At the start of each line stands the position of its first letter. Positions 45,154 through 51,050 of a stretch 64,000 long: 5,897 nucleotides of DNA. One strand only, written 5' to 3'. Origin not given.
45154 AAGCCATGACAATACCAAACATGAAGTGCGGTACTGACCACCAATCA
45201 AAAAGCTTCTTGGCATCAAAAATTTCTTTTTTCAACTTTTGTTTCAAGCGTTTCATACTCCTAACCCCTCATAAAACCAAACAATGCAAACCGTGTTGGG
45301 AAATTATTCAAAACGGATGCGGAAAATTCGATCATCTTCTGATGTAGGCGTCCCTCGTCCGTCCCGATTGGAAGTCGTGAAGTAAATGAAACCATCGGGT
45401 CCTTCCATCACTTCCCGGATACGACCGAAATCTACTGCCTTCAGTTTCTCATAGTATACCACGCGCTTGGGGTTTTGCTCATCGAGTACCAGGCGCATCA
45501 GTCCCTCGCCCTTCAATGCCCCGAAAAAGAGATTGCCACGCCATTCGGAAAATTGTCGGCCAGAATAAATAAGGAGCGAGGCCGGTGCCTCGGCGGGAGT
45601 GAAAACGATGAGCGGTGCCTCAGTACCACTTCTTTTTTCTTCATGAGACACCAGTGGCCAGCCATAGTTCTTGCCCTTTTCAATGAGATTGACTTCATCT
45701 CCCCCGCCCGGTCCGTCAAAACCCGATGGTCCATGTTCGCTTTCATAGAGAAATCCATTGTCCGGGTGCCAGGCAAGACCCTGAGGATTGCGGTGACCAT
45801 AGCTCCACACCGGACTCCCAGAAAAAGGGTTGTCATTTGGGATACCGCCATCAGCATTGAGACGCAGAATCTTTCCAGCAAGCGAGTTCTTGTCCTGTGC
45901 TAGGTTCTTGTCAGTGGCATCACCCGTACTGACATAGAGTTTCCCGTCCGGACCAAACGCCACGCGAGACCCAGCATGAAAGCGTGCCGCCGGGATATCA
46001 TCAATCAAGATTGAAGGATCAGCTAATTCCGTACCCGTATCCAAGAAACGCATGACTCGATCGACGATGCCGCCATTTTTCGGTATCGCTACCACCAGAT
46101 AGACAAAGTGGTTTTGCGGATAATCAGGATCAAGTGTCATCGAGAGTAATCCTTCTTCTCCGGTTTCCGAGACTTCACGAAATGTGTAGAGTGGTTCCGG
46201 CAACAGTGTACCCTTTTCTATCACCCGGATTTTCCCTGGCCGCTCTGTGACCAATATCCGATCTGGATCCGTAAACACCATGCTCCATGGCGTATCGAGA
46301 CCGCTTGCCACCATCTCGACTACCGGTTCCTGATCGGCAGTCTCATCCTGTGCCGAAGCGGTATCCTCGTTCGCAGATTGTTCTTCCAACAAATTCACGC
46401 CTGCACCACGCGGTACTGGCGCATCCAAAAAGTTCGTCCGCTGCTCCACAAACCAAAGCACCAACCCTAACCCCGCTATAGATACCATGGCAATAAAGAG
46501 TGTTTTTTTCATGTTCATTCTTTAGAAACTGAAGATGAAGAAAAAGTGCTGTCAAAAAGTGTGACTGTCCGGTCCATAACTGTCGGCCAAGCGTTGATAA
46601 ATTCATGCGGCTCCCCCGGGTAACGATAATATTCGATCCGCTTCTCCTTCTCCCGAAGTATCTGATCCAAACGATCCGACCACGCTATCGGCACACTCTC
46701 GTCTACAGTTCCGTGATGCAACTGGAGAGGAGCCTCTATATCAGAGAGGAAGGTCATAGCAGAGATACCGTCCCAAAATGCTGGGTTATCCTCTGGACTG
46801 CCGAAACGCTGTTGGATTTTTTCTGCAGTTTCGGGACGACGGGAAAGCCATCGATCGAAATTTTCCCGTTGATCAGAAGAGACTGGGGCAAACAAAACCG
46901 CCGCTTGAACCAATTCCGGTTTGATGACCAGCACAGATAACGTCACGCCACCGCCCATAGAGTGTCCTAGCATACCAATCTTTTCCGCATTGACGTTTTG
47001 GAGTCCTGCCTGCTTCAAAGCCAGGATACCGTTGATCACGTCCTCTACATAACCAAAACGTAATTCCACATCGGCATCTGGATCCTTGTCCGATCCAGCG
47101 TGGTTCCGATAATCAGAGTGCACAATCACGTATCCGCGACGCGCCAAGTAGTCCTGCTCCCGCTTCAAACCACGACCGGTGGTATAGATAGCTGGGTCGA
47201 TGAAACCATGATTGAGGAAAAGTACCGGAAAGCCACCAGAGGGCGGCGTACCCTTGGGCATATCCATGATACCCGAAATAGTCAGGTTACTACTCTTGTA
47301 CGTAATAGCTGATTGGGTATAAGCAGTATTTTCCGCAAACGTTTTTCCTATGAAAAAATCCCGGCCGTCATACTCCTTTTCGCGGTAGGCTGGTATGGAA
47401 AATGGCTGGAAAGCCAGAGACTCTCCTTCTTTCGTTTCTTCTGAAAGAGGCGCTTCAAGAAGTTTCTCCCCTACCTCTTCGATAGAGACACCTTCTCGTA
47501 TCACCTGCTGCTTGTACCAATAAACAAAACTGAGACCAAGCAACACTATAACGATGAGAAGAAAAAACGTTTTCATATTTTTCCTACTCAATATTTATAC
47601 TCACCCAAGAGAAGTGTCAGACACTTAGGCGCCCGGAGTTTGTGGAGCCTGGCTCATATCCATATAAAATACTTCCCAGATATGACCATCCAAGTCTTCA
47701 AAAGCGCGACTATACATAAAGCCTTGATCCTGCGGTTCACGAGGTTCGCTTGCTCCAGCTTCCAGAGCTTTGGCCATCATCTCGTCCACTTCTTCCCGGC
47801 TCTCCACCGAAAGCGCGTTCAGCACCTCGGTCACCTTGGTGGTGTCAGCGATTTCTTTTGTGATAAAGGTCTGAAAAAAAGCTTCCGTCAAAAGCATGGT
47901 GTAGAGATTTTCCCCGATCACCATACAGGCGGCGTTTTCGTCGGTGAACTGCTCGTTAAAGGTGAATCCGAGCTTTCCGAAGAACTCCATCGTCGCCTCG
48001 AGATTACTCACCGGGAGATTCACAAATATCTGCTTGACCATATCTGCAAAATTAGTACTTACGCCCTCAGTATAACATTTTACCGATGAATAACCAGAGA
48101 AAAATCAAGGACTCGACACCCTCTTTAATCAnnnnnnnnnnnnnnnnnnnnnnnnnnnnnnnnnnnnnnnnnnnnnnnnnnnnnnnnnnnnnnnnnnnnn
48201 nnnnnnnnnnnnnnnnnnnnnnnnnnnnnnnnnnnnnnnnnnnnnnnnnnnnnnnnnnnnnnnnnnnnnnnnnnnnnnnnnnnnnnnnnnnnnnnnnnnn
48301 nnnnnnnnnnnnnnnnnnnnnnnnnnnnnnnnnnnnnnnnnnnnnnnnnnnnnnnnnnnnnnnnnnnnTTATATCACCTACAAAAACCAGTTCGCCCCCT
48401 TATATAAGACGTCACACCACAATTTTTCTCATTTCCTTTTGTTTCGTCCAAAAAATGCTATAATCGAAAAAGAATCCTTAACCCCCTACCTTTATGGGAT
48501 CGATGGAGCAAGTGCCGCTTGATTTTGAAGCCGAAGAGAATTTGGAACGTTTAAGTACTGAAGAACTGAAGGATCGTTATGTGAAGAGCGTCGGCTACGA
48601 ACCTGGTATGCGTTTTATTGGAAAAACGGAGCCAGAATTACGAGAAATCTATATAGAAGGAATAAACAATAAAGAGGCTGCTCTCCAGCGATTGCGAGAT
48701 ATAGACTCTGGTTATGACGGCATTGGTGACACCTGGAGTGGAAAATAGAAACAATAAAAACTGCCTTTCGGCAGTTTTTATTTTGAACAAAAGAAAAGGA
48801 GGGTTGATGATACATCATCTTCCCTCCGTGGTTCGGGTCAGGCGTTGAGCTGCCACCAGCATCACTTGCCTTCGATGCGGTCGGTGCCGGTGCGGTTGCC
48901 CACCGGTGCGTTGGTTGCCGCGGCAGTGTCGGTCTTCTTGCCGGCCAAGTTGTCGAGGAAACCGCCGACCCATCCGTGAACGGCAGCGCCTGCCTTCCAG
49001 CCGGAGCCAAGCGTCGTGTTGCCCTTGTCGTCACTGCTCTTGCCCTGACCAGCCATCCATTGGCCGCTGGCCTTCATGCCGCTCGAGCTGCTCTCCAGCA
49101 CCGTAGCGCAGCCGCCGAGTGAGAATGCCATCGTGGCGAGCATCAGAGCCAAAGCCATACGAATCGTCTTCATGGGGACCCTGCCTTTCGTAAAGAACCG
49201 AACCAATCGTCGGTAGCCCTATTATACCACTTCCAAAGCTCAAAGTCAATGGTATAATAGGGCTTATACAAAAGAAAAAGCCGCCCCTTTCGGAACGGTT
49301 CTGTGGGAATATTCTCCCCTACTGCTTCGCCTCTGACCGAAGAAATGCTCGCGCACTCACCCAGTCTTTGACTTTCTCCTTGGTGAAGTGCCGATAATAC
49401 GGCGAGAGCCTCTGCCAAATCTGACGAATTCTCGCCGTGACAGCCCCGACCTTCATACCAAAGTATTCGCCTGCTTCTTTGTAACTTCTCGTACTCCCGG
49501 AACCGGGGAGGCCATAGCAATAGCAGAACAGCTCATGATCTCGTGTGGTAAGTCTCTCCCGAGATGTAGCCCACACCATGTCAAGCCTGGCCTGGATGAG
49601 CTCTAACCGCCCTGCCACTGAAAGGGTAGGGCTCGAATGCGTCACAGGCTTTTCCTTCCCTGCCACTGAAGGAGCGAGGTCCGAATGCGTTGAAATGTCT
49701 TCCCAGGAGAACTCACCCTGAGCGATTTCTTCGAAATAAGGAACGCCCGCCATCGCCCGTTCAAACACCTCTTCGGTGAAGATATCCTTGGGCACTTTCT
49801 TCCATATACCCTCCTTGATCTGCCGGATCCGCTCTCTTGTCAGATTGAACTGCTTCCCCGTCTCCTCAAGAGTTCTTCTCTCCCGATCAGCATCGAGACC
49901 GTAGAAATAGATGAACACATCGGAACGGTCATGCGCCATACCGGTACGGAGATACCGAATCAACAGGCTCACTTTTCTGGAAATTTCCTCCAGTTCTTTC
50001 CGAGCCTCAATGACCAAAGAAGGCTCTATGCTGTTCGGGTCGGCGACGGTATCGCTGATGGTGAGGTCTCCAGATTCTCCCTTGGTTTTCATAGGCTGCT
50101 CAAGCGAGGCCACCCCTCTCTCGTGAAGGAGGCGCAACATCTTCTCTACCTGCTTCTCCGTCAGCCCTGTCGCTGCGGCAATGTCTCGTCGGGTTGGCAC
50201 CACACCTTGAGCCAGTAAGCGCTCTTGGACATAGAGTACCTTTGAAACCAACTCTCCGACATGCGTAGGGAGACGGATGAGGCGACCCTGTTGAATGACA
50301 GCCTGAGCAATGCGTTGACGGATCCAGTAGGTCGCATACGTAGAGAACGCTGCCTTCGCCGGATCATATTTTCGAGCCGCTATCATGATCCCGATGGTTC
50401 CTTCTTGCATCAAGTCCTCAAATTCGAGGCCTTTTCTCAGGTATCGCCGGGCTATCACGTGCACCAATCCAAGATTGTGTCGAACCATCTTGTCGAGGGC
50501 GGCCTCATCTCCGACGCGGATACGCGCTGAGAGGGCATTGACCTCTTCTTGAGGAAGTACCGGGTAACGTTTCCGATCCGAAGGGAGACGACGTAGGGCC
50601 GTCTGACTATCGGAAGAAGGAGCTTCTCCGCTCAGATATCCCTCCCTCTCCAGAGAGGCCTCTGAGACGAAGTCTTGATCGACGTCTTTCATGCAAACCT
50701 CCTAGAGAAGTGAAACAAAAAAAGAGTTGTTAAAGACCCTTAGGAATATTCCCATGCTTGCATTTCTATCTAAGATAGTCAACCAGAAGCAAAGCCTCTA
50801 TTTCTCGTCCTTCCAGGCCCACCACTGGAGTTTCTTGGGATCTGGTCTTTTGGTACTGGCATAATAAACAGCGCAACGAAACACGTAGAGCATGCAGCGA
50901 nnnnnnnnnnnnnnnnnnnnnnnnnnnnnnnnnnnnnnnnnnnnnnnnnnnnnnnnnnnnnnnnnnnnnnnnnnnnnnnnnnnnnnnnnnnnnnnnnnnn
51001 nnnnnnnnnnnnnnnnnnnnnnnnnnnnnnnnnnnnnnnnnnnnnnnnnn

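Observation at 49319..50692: Sigma-70 family factor carrying two tandem region-4 (sigma4, -35-binding HTH) domains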

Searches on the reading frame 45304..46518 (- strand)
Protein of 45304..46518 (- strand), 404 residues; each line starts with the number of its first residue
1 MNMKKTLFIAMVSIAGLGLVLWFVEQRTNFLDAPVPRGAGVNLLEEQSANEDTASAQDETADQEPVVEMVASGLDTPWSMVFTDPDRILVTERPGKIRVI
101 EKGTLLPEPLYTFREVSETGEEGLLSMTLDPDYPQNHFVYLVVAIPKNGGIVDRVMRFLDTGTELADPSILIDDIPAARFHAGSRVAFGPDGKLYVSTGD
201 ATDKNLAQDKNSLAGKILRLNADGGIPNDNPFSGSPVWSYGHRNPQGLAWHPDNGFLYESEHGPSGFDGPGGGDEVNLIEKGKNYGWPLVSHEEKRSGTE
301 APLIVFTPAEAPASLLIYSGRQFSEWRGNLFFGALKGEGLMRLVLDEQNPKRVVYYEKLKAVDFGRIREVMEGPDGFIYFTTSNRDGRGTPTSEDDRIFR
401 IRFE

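Call 16: search_protein_families(library=pfam, proteins=[window:45304-46518:-], max_evalue=0.01)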
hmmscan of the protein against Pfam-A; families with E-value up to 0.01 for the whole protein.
window:45304-46518:- (404 aa): 1 family
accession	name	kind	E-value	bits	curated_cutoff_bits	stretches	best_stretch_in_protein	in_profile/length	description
PF07995.17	GSDH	-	7.1e-95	318.5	25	1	74-388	1-329/332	Glucose / Sorbosone dehydrogenase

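Call 84: list_cluster_members(proteins=[L030:14367-15593:+, L030:3222-6017:+, L030:9505-10794:+, L028:8728-9954:+, L028:2828-4123:+, L112:924-2387:+, L112:3969-5018:-, L113:3397-4449:+, L113:18-1181:+, window:45307-46518:-])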
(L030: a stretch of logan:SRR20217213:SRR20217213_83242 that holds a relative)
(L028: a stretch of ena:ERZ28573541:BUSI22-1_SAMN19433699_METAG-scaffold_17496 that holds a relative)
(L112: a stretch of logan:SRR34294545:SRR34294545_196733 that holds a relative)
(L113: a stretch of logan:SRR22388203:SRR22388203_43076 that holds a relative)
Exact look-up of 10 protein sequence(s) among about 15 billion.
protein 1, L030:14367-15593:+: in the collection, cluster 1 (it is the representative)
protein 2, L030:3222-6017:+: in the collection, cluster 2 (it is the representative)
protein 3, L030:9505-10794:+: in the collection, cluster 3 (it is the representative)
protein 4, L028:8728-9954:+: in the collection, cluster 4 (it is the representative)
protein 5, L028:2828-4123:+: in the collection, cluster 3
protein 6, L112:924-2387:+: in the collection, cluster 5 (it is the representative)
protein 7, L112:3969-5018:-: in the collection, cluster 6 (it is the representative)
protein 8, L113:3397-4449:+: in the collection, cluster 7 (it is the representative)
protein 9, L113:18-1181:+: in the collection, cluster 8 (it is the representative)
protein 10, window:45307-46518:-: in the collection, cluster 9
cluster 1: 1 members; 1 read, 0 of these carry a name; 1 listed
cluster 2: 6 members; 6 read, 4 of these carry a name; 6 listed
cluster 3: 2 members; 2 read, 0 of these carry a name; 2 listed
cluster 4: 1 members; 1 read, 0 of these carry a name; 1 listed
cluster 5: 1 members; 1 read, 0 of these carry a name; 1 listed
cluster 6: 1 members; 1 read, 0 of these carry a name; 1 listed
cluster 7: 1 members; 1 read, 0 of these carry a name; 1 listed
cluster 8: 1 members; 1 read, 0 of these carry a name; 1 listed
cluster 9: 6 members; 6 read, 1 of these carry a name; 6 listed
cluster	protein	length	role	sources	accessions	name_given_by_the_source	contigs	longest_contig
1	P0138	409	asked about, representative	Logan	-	-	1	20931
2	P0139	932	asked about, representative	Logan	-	-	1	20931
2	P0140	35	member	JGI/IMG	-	hypothetical protein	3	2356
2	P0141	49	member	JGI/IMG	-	hypothetical protein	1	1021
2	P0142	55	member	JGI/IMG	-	hypothetical protein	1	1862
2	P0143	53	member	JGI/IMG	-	hypothetical protein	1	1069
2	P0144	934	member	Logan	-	-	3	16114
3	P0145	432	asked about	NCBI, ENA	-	-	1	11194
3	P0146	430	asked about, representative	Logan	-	-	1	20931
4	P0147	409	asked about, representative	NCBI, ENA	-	-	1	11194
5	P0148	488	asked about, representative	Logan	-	-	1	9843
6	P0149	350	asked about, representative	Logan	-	-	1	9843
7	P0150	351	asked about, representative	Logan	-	-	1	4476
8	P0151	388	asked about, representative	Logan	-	-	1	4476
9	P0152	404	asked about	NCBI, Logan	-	-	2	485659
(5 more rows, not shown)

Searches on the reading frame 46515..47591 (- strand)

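Call 16: search_protein_families(library=pfam, proteins=[window:46515-47591:-], max_evalue=0.01)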
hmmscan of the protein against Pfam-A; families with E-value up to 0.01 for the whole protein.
window:46515-47591:- (358 aa): 13 families
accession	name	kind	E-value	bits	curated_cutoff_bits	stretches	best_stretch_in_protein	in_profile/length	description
PF00326.27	Peptidase_S9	-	1e-15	58.3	22.6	1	144-332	5-190/213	Prolyl oligopeptidase family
PF00561.26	Abhydrolase_1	-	7.2e-13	49.2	25.8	1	122-269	1-137/245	alpha/beta hydrolase fold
PF12146.15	Hydrolase_4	-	1.3e-12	47.9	27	1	146-247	24-121/239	Serine aminopeptidase, S33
PF01738.24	DLH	-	3.7e-11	43.5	21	2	146-242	34-135/217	Dienelactone hydrolase family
PF02129.25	Peptidase_S15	-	3.9e-07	30.5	23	1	143-240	46-132/262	X-Pro dipeptidyl-peptidase (S15 family)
PF12697.13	Abhydrolase_6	-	5.4e-07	30.9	26.3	1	124-275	2-133/217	Alpha/beta hydrolase family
PF20434.5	BD-FAE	-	6.5e-07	29.5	26.8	1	255-311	157-214/215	BD-FAE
PF00756.26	Esterase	-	2.5e-05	24.6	22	1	110-270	13-154/251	Putative esterase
PF07859.19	Abhydrolase_3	-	3.6e-05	24.1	25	1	182-332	49-209/210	alpha/beta hydrolase fold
PF07819.20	PGAP1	-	4.7e-05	23.7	24.3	1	180-225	70-113/233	PGAP1-like alpha/beta domain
PF12740.14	PETase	-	0.0004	20.3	28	1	198-241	120-162/263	PET hydrolase-like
PF02230.22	Abhydrolase_2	-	0.001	19.4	23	0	286-331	156-201/217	Phospholipase/Carboxylesterase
PF07224.18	Chlorophyllase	-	0.0084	15.4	26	0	118-221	39-134/301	Chlorophyllase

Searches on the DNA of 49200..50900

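Call 83: search_rna_families(source=window, start=49200, end=50900, threshold=evalue, max_evalue=1)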
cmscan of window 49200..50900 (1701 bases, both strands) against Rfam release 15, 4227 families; matches with E-value up to 1: 0.
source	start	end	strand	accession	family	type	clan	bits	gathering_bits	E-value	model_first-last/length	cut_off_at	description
